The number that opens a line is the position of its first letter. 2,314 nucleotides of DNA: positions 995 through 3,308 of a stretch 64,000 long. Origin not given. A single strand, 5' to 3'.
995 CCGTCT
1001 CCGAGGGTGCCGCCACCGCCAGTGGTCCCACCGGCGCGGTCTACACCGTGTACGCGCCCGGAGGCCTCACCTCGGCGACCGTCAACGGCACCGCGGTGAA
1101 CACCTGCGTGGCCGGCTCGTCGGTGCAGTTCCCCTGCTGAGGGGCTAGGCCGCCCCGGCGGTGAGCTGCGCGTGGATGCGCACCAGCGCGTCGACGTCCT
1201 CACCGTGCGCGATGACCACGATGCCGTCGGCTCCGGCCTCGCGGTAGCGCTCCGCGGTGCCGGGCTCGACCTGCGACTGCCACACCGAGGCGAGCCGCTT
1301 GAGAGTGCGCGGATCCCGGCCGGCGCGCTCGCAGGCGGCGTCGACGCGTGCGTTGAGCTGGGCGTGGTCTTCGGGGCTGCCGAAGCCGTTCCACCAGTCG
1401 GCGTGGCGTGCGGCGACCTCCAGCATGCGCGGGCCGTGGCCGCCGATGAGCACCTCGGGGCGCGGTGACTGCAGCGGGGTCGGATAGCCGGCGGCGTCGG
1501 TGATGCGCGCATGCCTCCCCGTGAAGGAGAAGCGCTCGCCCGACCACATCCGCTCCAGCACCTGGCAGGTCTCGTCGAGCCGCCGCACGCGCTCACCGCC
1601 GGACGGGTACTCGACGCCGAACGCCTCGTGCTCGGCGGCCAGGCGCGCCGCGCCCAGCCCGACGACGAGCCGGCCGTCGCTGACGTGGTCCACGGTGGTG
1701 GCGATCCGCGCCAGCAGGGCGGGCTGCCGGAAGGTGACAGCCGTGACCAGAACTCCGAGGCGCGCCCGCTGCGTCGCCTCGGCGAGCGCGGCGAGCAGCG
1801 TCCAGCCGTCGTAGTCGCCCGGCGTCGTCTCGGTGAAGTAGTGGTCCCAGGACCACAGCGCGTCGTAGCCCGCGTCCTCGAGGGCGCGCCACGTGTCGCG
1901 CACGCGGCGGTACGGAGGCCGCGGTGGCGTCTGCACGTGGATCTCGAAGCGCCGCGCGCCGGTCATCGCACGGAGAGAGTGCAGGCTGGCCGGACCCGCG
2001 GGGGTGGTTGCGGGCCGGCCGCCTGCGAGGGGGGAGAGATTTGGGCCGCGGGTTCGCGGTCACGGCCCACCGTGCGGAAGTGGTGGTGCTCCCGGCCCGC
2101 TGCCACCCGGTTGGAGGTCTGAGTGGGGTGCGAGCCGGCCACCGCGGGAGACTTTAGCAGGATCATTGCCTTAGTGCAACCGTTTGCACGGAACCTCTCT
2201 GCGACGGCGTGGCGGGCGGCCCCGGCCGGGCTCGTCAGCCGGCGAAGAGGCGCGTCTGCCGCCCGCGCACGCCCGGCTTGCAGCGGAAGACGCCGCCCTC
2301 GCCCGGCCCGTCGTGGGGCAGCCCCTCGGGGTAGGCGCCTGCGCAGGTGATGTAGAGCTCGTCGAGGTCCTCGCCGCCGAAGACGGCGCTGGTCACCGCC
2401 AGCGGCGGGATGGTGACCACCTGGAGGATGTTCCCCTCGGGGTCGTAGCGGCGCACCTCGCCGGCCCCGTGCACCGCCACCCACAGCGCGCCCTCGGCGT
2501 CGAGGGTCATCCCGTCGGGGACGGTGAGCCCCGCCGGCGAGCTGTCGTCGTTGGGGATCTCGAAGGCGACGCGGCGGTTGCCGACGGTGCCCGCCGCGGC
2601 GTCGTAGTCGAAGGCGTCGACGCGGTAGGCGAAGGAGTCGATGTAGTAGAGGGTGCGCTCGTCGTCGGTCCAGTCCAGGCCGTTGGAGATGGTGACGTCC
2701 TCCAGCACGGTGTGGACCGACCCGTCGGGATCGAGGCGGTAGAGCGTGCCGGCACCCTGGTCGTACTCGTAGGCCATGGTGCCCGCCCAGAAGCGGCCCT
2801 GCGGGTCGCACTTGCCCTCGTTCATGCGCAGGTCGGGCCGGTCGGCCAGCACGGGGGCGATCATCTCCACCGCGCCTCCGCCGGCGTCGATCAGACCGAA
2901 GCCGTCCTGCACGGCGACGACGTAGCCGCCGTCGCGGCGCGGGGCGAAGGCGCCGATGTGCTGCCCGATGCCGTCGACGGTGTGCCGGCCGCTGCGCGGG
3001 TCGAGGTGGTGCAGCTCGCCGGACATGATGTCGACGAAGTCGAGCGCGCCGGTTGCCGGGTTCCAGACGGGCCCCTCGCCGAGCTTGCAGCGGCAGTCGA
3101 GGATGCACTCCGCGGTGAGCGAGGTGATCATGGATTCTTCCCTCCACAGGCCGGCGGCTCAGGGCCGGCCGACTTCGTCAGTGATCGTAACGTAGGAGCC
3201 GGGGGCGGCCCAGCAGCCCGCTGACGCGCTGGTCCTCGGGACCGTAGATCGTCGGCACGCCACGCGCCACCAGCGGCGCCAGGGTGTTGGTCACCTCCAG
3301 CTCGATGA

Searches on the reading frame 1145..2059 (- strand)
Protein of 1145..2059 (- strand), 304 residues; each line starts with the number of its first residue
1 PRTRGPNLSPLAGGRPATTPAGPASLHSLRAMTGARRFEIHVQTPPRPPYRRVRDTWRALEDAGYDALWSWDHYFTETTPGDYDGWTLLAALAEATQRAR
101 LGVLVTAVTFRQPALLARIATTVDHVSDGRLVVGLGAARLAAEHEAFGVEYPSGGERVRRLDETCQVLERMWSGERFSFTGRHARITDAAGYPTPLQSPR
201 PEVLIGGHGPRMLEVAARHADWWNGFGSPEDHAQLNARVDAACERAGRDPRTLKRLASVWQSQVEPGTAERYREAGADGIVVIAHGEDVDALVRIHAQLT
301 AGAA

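Call 14: search_protein_families(library=pfam, proteins=[window:1145-2059:-], max_evalue=0.001)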
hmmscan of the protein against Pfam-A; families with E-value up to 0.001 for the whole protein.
window:1145-2059:- (304 aa): 1 family
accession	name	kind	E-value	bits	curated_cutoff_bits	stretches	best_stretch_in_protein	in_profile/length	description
PF00296.26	Bac_luciferase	-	1.5e-49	169.5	27.9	1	44-258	17-225/314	Luciferase-like monooxygenase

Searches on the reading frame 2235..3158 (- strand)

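Call 14: search_protein_families(library=pfam, proteins=[window:2235-3158:-], max_evalue=0.001)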
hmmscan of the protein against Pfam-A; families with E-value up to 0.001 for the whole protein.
window:2235-3158:- (307 aa): 2 families
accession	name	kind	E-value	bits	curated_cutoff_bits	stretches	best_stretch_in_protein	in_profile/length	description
PF08450.18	SGL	-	4.2e-80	269.3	26.3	1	26-273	1-245/246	SMP-30/Gluconolactonase/LRE-like region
PF24684.1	Vgb_lyase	-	0.00071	18.9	50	0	198-271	89-155/290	Virginiamycin B lyase family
